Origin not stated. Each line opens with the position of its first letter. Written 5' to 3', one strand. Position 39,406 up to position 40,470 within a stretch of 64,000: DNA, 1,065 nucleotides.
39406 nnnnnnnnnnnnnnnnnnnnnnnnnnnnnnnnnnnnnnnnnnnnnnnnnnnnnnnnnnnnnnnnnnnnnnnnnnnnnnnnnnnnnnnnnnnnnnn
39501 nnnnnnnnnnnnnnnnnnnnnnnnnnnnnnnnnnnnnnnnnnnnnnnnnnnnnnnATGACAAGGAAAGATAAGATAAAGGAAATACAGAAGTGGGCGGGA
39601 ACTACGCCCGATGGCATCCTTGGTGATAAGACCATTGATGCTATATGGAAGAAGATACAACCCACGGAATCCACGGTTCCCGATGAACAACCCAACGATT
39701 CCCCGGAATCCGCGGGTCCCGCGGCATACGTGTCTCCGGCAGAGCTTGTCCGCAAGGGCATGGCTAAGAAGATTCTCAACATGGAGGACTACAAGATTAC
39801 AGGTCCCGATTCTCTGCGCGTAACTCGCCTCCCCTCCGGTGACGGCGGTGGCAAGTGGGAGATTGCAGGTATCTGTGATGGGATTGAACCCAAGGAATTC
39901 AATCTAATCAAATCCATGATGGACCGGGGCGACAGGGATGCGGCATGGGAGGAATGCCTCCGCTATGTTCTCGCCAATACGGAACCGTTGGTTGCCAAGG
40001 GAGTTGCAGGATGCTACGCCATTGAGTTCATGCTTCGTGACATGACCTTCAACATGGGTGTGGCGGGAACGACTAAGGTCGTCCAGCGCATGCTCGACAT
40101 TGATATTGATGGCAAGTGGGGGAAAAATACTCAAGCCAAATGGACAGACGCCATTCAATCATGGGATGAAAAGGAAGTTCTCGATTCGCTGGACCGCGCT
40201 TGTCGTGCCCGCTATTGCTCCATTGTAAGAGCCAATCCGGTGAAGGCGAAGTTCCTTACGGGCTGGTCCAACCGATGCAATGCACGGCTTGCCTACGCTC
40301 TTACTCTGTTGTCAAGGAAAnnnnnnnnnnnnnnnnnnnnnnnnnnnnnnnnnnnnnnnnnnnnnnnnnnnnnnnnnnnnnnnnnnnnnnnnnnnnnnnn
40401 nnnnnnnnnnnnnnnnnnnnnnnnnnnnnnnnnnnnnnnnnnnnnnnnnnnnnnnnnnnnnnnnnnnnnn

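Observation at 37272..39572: Tandem array of six overlapping ~80-aa paralogs, followed by a second paralog pair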

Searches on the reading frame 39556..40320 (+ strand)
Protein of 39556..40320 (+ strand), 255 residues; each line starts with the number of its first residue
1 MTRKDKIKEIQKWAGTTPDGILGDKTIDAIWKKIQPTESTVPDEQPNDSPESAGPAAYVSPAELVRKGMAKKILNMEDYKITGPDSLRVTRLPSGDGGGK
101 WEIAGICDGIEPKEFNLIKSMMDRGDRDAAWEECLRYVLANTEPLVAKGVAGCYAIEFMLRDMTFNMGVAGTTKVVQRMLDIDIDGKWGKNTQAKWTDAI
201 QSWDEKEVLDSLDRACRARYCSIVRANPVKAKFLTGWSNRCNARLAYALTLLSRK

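Call 8: search_protein_families(library=phrogs, proteins=[window:39556-40320:+], max_evalue=0.1)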
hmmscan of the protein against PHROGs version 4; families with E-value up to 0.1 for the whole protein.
window:39556-40320:+ (255 aa): 3 families
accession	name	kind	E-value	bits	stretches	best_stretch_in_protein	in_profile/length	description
phrog_315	-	lysis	2.8e-17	63.5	1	155-249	402-492/677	endolysin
phrog_1493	-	lysis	0.0014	18.9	1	6-37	281-312/394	endolysin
phrog_12853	-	unknown function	0.018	16.5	0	154-189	76-112/131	-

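Call 9: search_protein_families(library=pfam, proteins=[window:39556-40320:+], max_evalue=0.1)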
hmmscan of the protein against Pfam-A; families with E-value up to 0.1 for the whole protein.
window:39556-40320:+ (255 aa): 2 families
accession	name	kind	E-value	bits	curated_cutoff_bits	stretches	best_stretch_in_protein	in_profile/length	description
PF09374.15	PG_binding_3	-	4.6e-11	43.2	24.6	2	175-240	5-74/76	Predicted Peptidoglycan domain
PF01471.23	PG_binding_1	-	2.4e-05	24.9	23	1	4-30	31-57/57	Putative peptidoglycan binding domain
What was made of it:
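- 39556..40323 (+): Endolysin-like gene (PG_binding_1 + PG_binding_3). It is the right flank of the block and is not part of the family. Calls 8, 9.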

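Call 23: find_related_loci(query=window:39556-40320:+, collection=viral_contigs, flank=7000)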
Query window:39556-40320:+ (255 aa) in viral_contigs; peptide patterns used: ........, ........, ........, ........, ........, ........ (x = any residue, [..] = any of these).
48 stretches matched a pattern; 43 encode a relative of the query (tblastn E <= 1e-3); 40 distinct loci.
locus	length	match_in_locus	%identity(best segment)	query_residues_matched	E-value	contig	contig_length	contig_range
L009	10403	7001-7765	100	1-255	8e-172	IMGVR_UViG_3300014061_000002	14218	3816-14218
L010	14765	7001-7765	99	1-255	4e-171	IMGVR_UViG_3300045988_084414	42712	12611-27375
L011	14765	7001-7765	99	1-255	4e-171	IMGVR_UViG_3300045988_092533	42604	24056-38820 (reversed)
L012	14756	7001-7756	97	1-255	4e-165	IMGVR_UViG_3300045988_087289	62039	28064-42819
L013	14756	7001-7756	97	1-255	4e-165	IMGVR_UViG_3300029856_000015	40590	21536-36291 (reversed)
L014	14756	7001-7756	96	1-255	2e-162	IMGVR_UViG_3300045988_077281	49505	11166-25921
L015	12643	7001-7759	95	1-255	2e-162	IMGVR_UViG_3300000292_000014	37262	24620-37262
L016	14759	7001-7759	95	1-255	2e-161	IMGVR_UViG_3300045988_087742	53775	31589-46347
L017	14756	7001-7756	95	1-255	9e-162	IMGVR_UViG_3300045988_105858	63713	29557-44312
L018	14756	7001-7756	95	1-255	2e-161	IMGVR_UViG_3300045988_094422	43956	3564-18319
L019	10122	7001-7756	95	1-255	6e-161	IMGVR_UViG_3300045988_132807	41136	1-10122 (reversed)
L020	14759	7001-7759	94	1-255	6e-160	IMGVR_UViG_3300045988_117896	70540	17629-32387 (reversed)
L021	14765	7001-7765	93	1-255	1e-157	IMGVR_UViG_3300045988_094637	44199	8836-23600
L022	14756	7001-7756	93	1-255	7e-157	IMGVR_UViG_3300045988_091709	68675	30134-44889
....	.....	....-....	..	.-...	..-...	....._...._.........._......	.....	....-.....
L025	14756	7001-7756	91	1-255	2e-154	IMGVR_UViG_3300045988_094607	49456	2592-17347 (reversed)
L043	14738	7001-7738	54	1-255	3e-83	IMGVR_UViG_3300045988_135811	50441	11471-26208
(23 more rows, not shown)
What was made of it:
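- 39556..40323 (+): Used as the anchor to collect 40 related loci (call 23).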

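Call 83: find_related_loci(query=window:39556-40320:+, collection=genome_contigs, flank=7000)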
Query window:39556-40320:+ (255 aa) in genome_contigs; peptide patterns used: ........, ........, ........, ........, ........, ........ (x = any residue, [..] = any of these).
41 stretches matched a pattern, but none encodes a relative of the query by tblastn (E <= 1e-3).

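Call 98: search_protein_families(library=pfam, proteins=[L043:3099-3833:+, L043:3802-4404:+, L043:4382-4894:+, L043:2870-3103:+], max_evalue=0.001)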
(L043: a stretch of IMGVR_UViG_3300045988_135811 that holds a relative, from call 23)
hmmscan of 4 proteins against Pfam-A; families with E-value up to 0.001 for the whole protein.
L043:3099-3833:+ (245 aa): 0 families

L043:3802-4404:+ (201 aa): 1 family
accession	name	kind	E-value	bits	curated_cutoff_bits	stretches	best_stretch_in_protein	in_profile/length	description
PF02348.25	CTP_transf_3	-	1.1e-09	38.9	22.6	1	4-193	2-204/217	Cytidylyltransferase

L043:4382-4894:+ (171 aa): 0 families

L043:2870-3103:+ (78 aa): 0 families
